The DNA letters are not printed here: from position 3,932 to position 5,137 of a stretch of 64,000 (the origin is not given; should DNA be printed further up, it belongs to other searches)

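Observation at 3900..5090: Phage-encoded flagellin with elevated GC, next to a TnpB element, with a sigma-28-like -35 box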

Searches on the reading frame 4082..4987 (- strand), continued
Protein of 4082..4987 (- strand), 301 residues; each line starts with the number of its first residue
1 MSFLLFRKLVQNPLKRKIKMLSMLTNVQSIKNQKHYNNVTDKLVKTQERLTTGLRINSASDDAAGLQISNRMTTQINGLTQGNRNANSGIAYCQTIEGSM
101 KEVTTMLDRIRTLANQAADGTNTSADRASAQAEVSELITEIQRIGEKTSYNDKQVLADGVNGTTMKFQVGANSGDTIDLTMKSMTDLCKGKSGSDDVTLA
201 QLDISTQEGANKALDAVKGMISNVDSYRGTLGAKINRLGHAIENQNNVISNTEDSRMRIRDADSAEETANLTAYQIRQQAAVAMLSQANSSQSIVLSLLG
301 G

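Call 14: find_encoding_contigs(protein=P0008, flank=10000, max_places=3)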
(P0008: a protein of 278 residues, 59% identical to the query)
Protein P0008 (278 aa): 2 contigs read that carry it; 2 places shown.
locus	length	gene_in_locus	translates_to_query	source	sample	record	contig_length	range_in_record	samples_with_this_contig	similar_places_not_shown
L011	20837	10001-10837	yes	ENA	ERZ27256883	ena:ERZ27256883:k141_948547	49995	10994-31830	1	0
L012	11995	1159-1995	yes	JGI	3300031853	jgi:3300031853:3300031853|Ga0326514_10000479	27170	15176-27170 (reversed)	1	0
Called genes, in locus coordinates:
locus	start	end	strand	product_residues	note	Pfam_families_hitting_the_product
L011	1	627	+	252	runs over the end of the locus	-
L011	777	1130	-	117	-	-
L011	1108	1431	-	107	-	-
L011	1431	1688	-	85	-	-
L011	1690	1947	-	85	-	-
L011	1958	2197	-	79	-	-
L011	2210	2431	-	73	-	-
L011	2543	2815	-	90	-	-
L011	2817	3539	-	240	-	PF26809:Phage_T4_gp13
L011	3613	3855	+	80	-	-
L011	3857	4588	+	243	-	-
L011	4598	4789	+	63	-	-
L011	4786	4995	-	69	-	-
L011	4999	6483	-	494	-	PF00270:DEAD, PF04851:ResIII, PF18766:SWI2_SNF2 (weak)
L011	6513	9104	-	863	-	PF00271:Helicase_C (faint)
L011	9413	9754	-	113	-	-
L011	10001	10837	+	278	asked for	PF00669:Flagellin_N, PF00700:Flagellin_C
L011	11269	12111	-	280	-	PF02511:Thy1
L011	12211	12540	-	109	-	PF00166:Cpn10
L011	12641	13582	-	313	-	PF16724:T4-gp15_tss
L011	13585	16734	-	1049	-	-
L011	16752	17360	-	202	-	PF02223:Thymidylate_kin (weak)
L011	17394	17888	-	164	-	-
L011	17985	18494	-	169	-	PF02945:Endonuclease_7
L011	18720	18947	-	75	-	-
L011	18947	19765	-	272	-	-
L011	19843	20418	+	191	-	-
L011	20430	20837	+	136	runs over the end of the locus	-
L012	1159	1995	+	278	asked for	PF00669:Flagellin_N, PF00700:Flagellin_C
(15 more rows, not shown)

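Call 25: find_related_loci(query=A1, collection=viral_contigs, flank=6000)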
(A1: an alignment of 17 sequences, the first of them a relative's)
Query A1 (282 aa) in viral_contigs; peptide patterns used: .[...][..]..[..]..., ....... (x = any residue, [..] = any of these).
230 stretches matched a pattern; 2 encode a relative of the query (tblastn E <= 1e-3); 2 distinct loci.
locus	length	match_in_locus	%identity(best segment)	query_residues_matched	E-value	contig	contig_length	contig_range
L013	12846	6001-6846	56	1-280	3e-98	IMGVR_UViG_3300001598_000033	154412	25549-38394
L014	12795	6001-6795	52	6-281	3e-81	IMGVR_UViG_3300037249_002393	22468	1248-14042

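Call 27: find_related_loci(query=P0001, collection=viral_contigs, flank=10000)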
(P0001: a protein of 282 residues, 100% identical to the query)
Query P0001 (282 aa) in viral_contigs; peptide patterns used: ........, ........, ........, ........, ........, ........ (x = any residue, [..] = any of these).
14 stretches matched a pattern, but none encodes a relative of the query by tblastn (E <= 1e-3).

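Call 28: search_protein_families(library=pfam, proteins=[L014:188-2656:+, L014:2691-3137:+, L014:3927-4832:+, L014:4995-5420:+, L014:5482-5883:+, L014:6931-8034:+, L014:8055-8456:+, L014:8521-12564:-], max_evalue=0.001)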
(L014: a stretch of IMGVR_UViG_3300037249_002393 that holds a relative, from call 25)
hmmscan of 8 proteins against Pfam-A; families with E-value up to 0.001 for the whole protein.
L014:188-2656:+ (822 aa): 3 families
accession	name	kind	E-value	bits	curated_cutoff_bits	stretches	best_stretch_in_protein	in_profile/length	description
PF17482.7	Phage_sheath_1C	-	3e-14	53.3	26.9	1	711-808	3-101/104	Phage tail sheath C-terminal domain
PF04984.19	Phage_sheath_1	-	1.4e-13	51.5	31.4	1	569-707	36-168/168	Phage tail sheath protein subtilisin-like domain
PF22671.1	Gp18_domIII_N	-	0.00035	21.2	27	1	32-83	8-57/58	Tail sheath protein Gp18 domain III N-terminal region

L014:2691-3137:+ (148 aa): 0 families

L014:3927-4832:+ (301 aa): 3 families
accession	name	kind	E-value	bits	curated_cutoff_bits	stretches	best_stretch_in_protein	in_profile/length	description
PF00004.35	AAA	-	4.5e-11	43.8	21.2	1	46-150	5-125/131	ATPase family associated with various cellular activities (AAA)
PF13401.12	AAA_22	-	1.5e-05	25.8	27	0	45-117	11-104/130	AAA domain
PF21328.3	Gp44_lid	-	0.0004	20.9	27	1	157-212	1-54/63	Sliding-clamp-loader large subunit, AAA+ ATPase lid domain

L014:4995-5420:+ (141 aa): 0 families

L014:5482-5883:+ (133 aa): 0 families

L014:6931-8034:+ (367 aa): 1 family
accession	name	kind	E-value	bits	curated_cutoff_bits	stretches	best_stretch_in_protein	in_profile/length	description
PF00004.35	AAA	-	1.9e-11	44.9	21.2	1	162-292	1-124/131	ATPase family associated with various cellular activities (AAA)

L014:8055-8456:+ (133 aa): 0 families

L014:8521-12564:- (1347 aa): 0 families

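Call 31: find_related_loci(query=A1, collection=metagenome_contigs, flank=10000)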
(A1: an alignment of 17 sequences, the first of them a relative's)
Query A1 (282 aa) in metagenome_contigs; peptide patterns used: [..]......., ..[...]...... (x = any residue, [..] = any of these).
599 stretches matched a pattern (row limit reached: there are more); 546 encode a relative of the query (tblastn E <= 1e-3); the best 80 are kept; 80 distinct loci.
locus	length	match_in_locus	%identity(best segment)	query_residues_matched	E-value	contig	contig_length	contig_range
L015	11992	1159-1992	59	1-281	2e-97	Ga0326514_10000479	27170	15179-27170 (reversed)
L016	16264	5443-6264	51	6-281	9e-81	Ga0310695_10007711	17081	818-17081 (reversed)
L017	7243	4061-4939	48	2-282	8e-77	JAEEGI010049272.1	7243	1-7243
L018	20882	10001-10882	48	2-282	7e-77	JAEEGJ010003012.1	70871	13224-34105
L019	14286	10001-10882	48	2-282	2e-76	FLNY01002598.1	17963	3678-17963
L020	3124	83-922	51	6-281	6e-77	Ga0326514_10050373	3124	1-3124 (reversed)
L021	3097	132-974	50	6-281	1e-76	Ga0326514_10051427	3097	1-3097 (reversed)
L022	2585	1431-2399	47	6-281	2e-77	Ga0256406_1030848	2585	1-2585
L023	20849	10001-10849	50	6-281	3e-75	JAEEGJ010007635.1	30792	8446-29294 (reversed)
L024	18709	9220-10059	51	6-281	9e-75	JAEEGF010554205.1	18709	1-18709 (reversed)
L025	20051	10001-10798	50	6-281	7e-75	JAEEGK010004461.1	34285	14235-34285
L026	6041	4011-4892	49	6-281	1e-74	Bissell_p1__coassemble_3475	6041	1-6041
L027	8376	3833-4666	49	6-281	3e-74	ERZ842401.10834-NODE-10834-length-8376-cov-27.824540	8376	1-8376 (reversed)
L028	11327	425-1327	47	6-281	5e-74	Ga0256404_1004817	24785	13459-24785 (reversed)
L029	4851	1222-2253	45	2-281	5e-74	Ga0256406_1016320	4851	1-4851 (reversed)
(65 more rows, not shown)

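Call 34: search_protein_families(library=pfam, proteins=[L023:5861-7426:-, L023:7695-8693:+, L023:8690-9835:+, L023:10988-13108:+, L023:13136-15250:+, L023:17784-18251:-, L023:18281-19702:-, L016:3442-5013:-, L016:6576-8735:+, L016:13884-15311:-], max_evalue=0.00001)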
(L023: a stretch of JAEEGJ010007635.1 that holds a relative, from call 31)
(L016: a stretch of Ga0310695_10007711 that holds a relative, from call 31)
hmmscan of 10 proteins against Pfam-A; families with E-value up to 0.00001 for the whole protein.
L023:5861-7426:- (521 aa): 7 families
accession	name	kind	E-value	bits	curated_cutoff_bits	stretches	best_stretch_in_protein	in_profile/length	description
PF00158.32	Sigma54_activat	-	4.2e-75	251.5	20.2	1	132-298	1-167/168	Sigma-54 interaction domain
PF14532.12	Sigma54_activ_2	-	5.4e-22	78.9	25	1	133-303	1-138/138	Sigma-54 interaction domain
PF25601.1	AAA_lid_14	-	7.3e-22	77.4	27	1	304-381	1-79/87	AAA+ ATPase lid domain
PF02954.25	HTH_8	-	8.6e-14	51.4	22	1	474-514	2-42/42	Bacterial regulatory protein, Fis family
PF06490.17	FleQ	-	2.3e-13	50.9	22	1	7-110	2-108/108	Flagellar regulatory protein FleQ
PF07728.20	AAA_5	-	2e-07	31.5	22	1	155-274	1-123/139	AAA domain (dynein-related subfamily)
PF18024.7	HTH_50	-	1.3e-06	28.4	27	1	468-517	2-50/50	Helix-turn-helix domain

L023:7695-8693:+ (332 aa): 7 families
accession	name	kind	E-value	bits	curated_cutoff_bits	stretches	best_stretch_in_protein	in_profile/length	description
PF02719.21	Polysacc_synt_2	-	4.7e-104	348.1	20.2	1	7-280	1-292/293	Polysaccharide biosynthesis protein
PF01370.27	Epimerase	-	1.2e-22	81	20.9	1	7-223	1-236/240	NAD dependent epimerase/dehydratase family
PF01073.25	3Beta_HSD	-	1e-18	67.9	22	1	9-130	2-121/280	3-beta hydroxysteroid dehydrogenase/isomerase family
PF16363.11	GDP_Man_Dehyd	-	1.7e-12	47.9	27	1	9-211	2-233/332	GDP-mannose 4,6 dehydratase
PF04321.23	RmlD_sub_bind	-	1.9e-09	37.4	27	1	6-174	2-157/287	RmlD substrate binding domain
PF13460.12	NAD_binding_10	-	1.8e-08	34.9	27.2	1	11-130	1-103/184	NAD(P)H-binding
PF07993.18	NAD_binding_4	-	6.3e-08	32.5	20.1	0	9-131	1-142/258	Male sterility protein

L023:8690-9835:+ (381 aa): 3 families
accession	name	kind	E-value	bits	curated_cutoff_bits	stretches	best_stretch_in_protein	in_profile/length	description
PF01041.23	DegT_DnrJ_EryC1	-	8e-110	367.9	19.8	1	8-372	2-359/360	DegT/DnrJ/EryC1/StrS aminotransferase family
PF01212.27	Beta_elim_lyase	-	1.7e-08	34.6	27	1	30-285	32-275/288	Beta-eliminating lyase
PF00155.27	Aminotran_1_2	-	1.3e-07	31.6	19.7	1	31-123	43-145/361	Aminotransferase class I and II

L023:10988-13108:+ (706 aa): 2 families
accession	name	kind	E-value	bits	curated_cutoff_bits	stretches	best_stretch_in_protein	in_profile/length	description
PF20157.4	Maf_flag10_N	-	1.9e-39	135.9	23.5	1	38-270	3-223/228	Glycosyltransferase Maf N-terminal domain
PF01973.23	MptE-like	-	8.5e-31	107.5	34.6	1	292-466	5-168/171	6-hydroxymethylpterin diphosphokinase MptE-like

L023:13136-15250:+ (704 aa): 2 families
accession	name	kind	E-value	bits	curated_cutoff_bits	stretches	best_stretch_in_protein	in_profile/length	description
PF20157.4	Maf_flag10_N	-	1.2e-39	136.6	23.5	1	43-275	3-226/228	Glycosyltransferase Maf N-terminal domain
PF01973.23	MptE-like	-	2.7e-30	105.8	34.6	1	307-466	17-167/171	6-hydroxymethylpterin diphosphokinase MptE-like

L023:17784-18251:- (155 aa): 1 family
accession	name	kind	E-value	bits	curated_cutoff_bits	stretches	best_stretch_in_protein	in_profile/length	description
PF02561.19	FliS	-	5e-23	82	26.7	1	9-128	3-114/115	Flagellar protein FliS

L023:18281-19702:- (473 aa): 2 families
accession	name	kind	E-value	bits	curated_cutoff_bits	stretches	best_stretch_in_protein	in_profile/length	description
PF07195.17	FliD_C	-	2.6e-36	125.7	25.4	1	231-458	1-235/236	Flagellar hook-associated protein 2 C-terminus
PF02465.23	FliD_N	-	1.7e-11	45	24.8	1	11-108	1-94/97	Flagellar hook-associated protein 2 N-terminus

L016:3442-5013:- (523 aa): 7 families
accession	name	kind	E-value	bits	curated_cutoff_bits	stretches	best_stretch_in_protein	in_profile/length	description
PF00158.32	Sigma54_activat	-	5.8e-75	251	20.2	1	131-298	1-168/168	Sigma-54 interaction domain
PF25601.1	AAA_lid_14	-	3e-23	81.9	27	1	303-382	1-81/87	AAA+ ATPase lid domain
PF14532.12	Sigma54_activ_2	-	5.5e-21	75.7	25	1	132-302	1-138/138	Sigma-54 interaction domain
PF06490.17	FleQ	-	3.6e-18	66.3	22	1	7-110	2-108/108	Flagellar regulatory protein FleQ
PF02954.25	HTH_8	-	4.5e-13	49.1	22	1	476-516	2-42/42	Bacterial regulatory protein, Fis family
PF07728.20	AAA_5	-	3.4e-08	34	22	1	154-273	1-123/139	AAA domain (dynein-related subfamily)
PF18024.7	HTH_50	-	1.3e-06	28.4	27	1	470-519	2-50/50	Helix-turn-helix domain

L016:6576-8735:+ (719 aa): 2 families
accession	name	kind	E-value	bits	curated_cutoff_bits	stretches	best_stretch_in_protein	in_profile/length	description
PF20157.4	Maf_flag10_N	-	1.5e-40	139.6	23.5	1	44-273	5-227/228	Glycosyltransferase Maf N-terminal domain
PF01973.23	MptE-like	-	1.3e-30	106.8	34.6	1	290-463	4-167/171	6-hydroxymethylpterin diphosphokinase MptE-like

L016:13884-15311:- (475 aa): 2 families
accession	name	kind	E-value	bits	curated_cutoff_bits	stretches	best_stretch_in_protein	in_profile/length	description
PF07195.17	FliD_C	-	1e-37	130.3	25.4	1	231-459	1-236/236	Flagellar hook-associated protein 2 C-terminus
PF02465.23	FliD_N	-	9.2e-12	45.9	24.8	1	11-110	1-96/97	Flagellar hook-associated protein 2 N-terminus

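Call 35: find_related_loci(query=A1, collection=genome_contigs, flank=6000)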
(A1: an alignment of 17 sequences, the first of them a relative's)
Query A1 (282 aa) in genome_contigs; peptide patterns used: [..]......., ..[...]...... (x = any residue, [..] = any of these).
600 stretches matched a pattern (row limit reached: there are more); 583 encode a relative of the query (tblastn E <= 1e-3); the best 80 are kept; 76 distinct loci.
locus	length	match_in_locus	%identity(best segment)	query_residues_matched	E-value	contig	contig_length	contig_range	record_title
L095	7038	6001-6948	48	6-281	1e-78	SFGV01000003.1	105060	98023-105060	MAG: Succinatimonas hippei isolate W0P7.024 Contig56, whole genome shotgun sequence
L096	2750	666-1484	49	2-281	3e-79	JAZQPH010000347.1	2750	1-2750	MAG: Succinivibrionaceae bacterium isolate T1900045240_TH20190010.MAGScoT_cleanbin_000005 SGB_5516_k141_641254, whole ge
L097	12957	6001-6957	47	6-281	7e-78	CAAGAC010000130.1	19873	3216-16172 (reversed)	MAG TPA_asm: uncultured Succinivibrio sp., isolate HGM20911, WGS project CAAGAC010000000 data, contig: SRS476001_51_k119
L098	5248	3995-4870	49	6-281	4e-77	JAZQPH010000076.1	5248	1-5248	MAG: Succinivibrionaceae bacterium isolate T1900045240_TH20190010.MAGScoT_cleanbin_000005 SGB_5516_k141_3832216, whole g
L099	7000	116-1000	51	6-281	1e-76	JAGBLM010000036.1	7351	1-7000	MAG: Succinivibrio sp. isolate RGIG9224 Water_deer_Rumen-2__c193012, whole genome shotgun sequence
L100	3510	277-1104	51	6-281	7e-76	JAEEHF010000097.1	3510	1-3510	MAG: Bacillota bacterium isolate Tb.RUG.116 k141_8694836_flag=0_multi=17.0166_len=3510, whole genome shotgun sequence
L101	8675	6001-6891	49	6-281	2e-75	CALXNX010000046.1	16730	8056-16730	MAG: uncultured Succinivibrionaceae bacterium isolate BRZ_LF__bin105 genome assembly, contig: BRZ_LF__NODE_4375_length_1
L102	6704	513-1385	51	6-281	2e-75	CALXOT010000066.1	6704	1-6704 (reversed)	MAG: uncultured Succinivibrionaceae bacterium isolate E22__bin85 genome assembly, contig: E22__k127_5654064, whole genom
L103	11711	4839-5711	49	6-281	3e-75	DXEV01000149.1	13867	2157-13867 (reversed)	MAG TPA_asm: Candidatus Anaerobiospirillum pullistercoris isolate USASDec5-558 USASDcec5__C43283_L13867_SAMN08385414, wh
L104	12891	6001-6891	50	6-281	1e-74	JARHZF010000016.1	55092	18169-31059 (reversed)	MAG: Anaerobiospirillum sp. isolate cluster1_bin.4 k127_527678, whole genome shotgun sequence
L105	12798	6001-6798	50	6-281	9e-75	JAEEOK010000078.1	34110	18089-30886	MAG: Succinivibrionaceae bacterium isolate Tb.RUG.285 NODE_3721471_length_34110_cov_2.799311, whole genome shotgun seque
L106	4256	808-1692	49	6-281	2e-74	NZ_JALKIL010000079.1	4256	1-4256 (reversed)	Anaerobiospirillum sp. NML120449 contig00079, whole genome shotgun sequence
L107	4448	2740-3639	48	6-281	2e-74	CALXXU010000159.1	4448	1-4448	MAG: uncultured Anaerobiospirillum sp. isolate BRZ_KP__bin38 genome assembly, contig: BRZ_KP__NODE_30347_length_4448_cov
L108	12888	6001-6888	49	6-281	8e-74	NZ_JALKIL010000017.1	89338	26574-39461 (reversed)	Anaerobiospirillum sp. NML120449 contig00017, whole genome shotgun sequence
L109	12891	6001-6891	50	6-281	6e-74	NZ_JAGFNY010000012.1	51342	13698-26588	Succinivibrio faecicola strain AGMB01872 AGMB01872_contigs_012, whole genome shotgun sequence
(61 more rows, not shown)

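Call 42: search_protein_families(library=pfam, proteins=[L001:9273-9563:+, L001:9581-9970:+, L001:10966-11457:-, L014:4995-5420:+, L014:5482-5883:+, L014:8055-8456:+, L003:9412-9753:-, L003:11385-12254:-, L001:6828-9017:-, L001:11581-13086:-], max_evalue=1)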
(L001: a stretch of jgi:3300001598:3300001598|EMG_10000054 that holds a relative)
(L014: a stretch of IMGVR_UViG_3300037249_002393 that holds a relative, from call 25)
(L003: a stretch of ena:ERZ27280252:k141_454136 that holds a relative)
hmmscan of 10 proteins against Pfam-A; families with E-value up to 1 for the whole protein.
L001:9273-9563:+ (96 aa): 2 families
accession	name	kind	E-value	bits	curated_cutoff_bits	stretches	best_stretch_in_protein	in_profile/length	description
PF24003.1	DUF7319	-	0.23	11.3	27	1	6-76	109-170/205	Domain of unknown function (DUF7319)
PF20990.2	DUF2207_C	-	0.86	9.7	33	0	27-81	136-190/247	Predicted membrane protein (DUF2207) C-terminal domain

L001:9581-9970:+ (129 aa): 0 families

L001:10966-11457:- (163 aa): 0 families

L014:4995-5420:+ (141 aa): 1 family
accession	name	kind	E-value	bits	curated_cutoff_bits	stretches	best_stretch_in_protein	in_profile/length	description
PF20798.2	NleE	-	0.037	14.1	27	1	14-69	101-151/199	Cysteine methyltransferase effector NleE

L014:5482-5883:+ (133 aa): 1 family
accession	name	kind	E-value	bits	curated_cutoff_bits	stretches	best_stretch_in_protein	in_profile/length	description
PF24644.1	DUF7638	-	0.13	12.8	27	1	71-115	15-56/106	Domain of unknown function (DUF7638)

L014:8055-8456:+ (133 aa): 0 families

L003:9412-9753:- (113 aa): 1 family
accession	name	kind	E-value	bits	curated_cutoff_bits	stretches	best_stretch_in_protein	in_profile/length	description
PF23131.1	DotY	-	0.12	12.6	27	1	40-93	113-166/220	DotY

L003:11385-12254:- (289 aa): 1 family
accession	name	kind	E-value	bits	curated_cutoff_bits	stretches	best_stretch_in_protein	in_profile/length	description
PF02511.20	Thy1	-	2.7e-49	168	24.8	1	111-279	39-190/191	Thymidylate synthase complementing protein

L001:6828-9017:- (729 aa): 3 families
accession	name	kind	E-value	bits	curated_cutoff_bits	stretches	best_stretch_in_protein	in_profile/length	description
PF18338.7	BppL_N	-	4.1e-05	23.4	25.8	1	171-190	2-21/25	Lower baseplate protein N-terminal domain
PF18880.5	UDI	-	0.055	13.9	25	1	161-183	29-51/82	Uracil-DNA glycosylase inhibitor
PF01324.24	Diphtheria_R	-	0.058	13.4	25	1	27-106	51-131/167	Diphtheria toxin, R domain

L001:11581-13086:- (501 aa): 1 family
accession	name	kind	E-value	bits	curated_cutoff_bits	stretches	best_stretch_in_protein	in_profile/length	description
PF14803.11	Zn_ribbon_Nudix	-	0.42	11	25.6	1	345-373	5-31/34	Nudix N-terminal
